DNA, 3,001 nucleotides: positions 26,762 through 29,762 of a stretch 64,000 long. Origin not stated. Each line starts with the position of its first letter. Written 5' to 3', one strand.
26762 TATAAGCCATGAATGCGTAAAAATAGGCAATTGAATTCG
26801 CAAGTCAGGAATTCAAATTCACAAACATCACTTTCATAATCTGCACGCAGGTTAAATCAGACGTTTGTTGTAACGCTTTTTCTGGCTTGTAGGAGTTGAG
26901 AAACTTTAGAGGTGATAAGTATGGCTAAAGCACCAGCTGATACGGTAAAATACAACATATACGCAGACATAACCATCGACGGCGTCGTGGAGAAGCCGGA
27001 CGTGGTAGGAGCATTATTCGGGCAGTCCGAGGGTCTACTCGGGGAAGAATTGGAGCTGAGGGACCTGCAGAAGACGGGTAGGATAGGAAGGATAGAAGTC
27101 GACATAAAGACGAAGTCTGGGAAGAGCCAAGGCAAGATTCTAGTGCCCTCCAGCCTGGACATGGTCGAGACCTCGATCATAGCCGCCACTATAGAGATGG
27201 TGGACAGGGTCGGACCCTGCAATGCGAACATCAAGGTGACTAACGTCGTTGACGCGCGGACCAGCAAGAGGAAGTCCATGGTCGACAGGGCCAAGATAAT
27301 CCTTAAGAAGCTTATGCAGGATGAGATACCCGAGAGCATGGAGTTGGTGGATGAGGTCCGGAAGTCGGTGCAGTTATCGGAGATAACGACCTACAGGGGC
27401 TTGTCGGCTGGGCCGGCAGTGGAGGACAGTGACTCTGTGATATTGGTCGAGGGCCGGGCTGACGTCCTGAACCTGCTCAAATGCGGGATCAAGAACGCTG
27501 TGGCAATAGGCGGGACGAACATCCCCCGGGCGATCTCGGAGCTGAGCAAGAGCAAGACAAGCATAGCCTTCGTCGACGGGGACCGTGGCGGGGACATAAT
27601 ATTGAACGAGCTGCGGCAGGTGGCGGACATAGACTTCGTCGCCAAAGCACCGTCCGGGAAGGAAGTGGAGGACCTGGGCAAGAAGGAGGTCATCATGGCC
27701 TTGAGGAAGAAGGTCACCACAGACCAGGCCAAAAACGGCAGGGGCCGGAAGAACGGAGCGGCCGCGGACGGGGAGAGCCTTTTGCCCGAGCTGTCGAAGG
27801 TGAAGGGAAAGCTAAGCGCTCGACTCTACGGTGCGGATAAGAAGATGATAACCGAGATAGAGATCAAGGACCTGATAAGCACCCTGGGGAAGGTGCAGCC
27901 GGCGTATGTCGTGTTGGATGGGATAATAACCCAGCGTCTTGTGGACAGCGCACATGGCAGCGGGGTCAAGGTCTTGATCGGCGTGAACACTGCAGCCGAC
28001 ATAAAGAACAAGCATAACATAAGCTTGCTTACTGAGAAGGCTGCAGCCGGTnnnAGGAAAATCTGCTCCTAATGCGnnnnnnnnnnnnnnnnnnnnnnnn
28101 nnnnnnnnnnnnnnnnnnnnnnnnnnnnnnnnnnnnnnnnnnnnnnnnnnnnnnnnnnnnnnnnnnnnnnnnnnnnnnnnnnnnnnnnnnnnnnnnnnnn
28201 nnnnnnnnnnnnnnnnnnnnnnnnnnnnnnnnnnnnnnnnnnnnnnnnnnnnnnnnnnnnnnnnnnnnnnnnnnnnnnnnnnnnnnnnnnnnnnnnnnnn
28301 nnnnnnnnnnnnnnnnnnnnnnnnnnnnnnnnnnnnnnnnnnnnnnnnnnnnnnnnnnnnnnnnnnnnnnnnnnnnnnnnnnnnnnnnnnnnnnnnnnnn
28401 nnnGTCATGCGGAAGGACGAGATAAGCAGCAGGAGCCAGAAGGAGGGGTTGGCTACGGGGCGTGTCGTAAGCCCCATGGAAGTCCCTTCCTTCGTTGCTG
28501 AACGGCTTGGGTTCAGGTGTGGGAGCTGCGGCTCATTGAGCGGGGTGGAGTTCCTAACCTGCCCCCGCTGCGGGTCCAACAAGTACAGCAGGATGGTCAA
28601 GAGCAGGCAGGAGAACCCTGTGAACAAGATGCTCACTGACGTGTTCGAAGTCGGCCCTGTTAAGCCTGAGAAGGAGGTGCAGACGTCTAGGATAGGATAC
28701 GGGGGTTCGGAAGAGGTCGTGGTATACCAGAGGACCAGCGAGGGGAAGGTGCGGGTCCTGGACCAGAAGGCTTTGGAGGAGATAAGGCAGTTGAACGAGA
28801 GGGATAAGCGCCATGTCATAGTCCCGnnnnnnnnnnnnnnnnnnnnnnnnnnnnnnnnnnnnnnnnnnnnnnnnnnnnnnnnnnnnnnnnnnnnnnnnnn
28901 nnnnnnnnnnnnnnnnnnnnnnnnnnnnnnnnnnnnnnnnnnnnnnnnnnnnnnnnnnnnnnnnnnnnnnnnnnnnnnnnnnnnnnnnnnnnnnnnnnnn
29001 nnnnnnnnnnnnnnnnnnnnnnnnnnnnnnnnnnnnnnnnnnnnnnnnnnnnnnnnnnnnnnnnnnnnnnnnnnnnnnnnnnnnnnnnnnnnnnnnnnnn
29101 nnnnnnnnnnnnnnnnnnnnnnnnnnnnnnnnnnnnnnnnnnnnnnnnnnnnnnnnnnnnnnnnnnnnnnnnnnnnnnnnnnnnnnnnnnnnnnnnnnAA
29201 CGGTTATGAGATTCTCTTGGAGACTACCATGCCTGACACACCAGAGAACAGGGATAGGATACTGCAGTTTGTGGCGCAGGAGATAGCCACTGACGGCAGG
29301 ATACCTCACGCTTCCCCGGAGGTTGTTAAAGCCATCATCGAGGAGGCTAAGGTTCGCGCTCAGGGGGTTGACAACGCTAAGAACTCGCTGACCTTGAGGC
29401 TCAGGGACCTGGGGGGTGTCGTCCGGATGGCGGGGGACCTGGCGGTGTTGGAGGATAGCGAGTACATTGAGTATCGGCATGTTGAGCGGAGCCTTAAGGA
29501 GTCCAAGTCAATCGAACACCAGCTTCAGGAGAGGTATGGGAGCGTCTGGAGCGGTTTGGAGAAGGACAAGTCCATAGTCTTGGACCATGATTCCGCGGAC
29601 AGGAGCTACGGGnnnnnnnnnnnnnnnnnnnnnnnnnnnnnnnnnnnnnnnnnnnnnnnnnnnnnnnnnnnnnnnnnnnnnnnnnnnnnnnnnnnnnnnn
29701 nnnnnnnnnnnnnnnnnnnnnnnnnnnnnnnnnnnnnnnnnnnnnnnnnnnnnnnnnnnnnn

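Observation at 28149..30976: Protease-less Lon-like AAA+ ATPase with a Zn-ribbon insertion, translationally coupled to a B12-binding radical SAM enzyme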

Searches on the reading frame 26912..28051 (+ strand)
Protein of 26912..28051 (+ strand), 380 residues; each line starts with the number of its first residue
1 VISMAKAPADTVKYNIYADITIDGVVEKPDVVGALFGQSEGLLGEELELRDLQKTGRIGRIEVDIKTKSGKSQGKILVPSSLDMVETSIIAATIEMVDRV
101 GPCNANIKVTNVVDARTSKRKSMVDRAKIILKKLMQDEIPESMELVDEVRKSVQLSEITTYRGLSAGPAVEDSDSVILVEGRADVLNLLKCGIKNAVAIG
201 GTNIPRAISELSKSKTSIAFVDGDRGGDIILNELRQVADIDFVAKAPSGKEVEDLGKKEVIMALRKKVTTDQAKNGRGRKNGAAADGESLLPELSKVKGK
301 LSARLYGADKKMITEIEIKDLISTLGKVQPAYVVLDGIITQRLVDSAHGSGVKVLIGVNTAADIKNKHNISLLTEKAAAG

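Call 9: search_protein_families(library=pfam, proteins=[window:26912-28051:+], max_evalue=0.001)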
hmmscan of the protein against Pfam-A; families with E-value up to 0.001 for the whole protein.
window:26912-28051:+ (380 aa): 3 families
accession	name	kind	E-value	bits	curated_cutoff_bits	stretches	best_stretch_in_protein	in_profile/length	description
PF13662.12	Toprim_4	-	4e-09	37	25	1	175-236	2-72/85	Toprim domain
PF13155.12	Toprim_2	-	1.7e-07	31.9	22.1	1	177-251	1-83/88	Toprim-like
PF01751.28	Toprim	-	5.5e-05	23.7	23.1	1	176-248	2-89/96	Toprim domain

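Call 63: search_protein_families(library=ncbifam, proteins=[window:26912-28051:+], max_evalue=0.00001)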
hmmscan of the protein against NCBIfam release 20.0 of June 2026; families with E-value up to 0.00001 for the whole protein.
window:26912-28051:+ (380 aa): 2 families
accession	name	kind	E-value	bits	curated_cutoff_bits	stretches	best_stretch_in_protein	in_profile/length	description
NF003108.1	PRK04031.1-1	equivalog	4.6e-141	470.8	300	2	13-278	1-268/419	DNA primase DnaG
TIGR01391.1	dnaG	equivalog_domain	3.2e-08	32.8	283.6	1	168-269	251-358/414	DNA primase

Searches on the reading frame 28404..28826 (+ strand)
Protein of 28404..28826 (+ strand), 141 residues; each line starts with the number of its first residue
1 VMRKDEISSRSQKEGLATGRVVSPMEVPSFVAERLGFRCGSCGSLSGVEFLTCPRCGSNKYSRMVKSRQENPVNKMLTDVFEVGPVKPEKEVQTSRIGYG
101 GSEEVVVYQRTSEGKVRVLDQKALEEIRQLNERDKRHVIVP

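Call 47: predict_structure(alignment_id=A3)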
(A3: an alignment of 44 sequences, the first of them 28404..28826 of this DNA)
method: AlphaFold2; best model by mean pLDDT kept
length: 141 residues; sequences in the alignment: 44
mean_pLDDT: 76.4   pTM: 0.63
mean pLDDT of the five models: 76.4, 75.3, 73.6, 72.0, 71.0
residues with pLDDT >= 90: 49; 70-90: 42; 50-70: 34; < 50: 16
segments of 3 or more residues with pLDDT < 50: 1-3, 8-16
pLDDT, mean of each block of 10 residues (from residue 1): 48 55 94 93 92 92 67 54 64 88 91 90 81 63 53
secondary structure, 60 per line:
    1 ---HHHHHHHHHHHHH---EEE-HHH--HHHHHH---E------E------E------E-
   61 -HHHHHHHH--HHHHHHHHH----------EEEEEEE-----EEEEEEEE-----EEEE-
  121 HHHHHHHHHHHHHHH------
elements in order: H4-16 E20-22 H29-34 H62-69 H72-80 E91-97 E103-110 E116-119 H121-135

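Call 79: search_protein_representatives(protein=window:28404-28826:+)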
Query: 141 residues. Proteins with E-value up to 0.001 (for the whole library): 28; up to 1e-10: 10; up to 1e-30: 0. The best 28 are listed.
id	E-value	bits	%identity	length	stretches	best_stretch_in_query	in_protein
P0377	1.1e-29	119.8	44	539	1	11-141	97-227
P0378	1.1e-25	106.9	46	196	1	2-111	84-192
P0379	9.8e-19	84.4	38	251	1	2-140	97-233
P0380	1.2e-15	74.3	40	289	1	15-141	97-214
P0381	1.7e-15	73.9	34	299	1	5-141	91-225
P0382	2.0e-13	67.2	36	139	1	2-121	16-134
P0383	3.7e-12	63.1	40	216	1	17-132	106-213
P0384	6.7e-12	62.3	41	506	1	16-141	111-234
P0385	2.5e-11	60.4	42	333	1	21-132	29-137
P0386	2.7e-11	60.3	36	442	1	4-141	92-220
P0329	2.7e-10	57.1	33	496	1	14-141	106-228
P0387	4.9e-10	56.2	36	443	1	4-139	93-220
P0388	1.1e-08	51.9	38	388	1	31-138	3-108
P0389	4.5e-08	49.9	38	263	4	36-63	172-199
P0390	6.3e-08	49.4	39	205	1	22-132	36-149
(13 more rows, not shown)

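Call 80: search_protein_families(library=pfam, proteins=[window:28404-28826:+], max_evalue=10)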
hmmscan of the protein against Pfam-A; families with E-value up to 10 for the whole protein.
window:28404-28826:+ (141 aa): 16 families
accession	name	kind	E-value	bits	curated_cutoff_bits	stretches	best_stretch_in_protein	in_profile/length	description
PF23458.2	DUF7130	-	0.0012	19.2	35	1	28-61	45-81/89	Domain of unknown function (DUF7130)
PF09723.15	Zn_ribbon_8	-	0.048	14.1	34.4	1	37-64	6-40/41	Zinc ribbon domain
PF01155.25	HypA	-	0.084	13.3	28.9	1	34-61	68-97/112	Hydrogenase/urease nickel incorporation, metallochaperone, hypA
PF12773.13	DZR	-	0.11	13.1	27.3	1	38-57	26-45/45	Double zinc ribbon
PF03589.19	Antiterm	-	0.11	13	26.7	1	46-80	24-59/87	Antitermination protein Q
PF12760.12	Zn_ribbon_IS1595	-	0.11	12.9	25.4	1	52-65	20-33/46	Transposase zinc-ribbon domain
PF23165.1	zf-C2H2_FBX41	-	0.11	12.5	24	1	53-60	5-12/30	F-box only protein 41 C2H2 zinc finger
PF17848.7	Zn_ribbon_ACC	-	0.15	12.7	24.5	1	50-62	1-13/26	Acetyl-CoA carboxylase zinc finger domain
PF18073.7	Zn_ribbon_LapB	-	0.15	12.2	25.7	1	37-58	1-22/28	Rubredoxin metal binding domain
PF13597.11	NRDD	-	0.26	10.3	26.2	1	38-63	510-538/562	Anaerobic ribonucleoside-triphosphate reductase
PF01096.23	Zn_ribbon_TFIIS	-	0.39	11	21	1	52-63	2-13/39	Transcription factor S-II (TFIIS)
PF23451.1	Zn_ribbon_PaaD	-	0.47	10.6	27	1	51-62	15-26/53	PaaD zinc beta ribbon domain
PF08271.17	Zn_Ribbon_TF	-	0.57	10.2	29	2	52-60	2-10/43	TFIIB zinc-binding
PF07754.17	HVO_2753_ZBP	-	0.71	10.2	33.2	1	47-69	14-35/46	Small zinc finger protein HVO_2753-like, Zn-binding pocket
PF13248.11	Zn_ribbon_3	-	1.4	9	27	1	51-59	3-11/26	zinc-ribbon domain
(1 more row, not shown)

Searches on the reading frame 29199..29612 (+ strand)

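Call 80: search_protein_families(library=pfam, proteins=[window:29199-29612:+], max_evalue=10)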
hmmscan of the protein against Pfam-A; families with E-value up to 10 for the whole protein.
window:29199-29612:+ (138 aa): 2 families
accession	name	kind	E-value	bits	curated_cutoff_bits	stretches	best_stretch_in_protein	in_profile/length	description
PF17855.7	MCM_lid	-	0.0021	19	27.4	1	37-99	17-80/87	MCM AAA-lid domain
PF20436.4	LonB_AAA-LID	-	0.028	14.9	22.4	1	41-102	5-62/65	Archaeal LonB, AAA+ ATPase LID domain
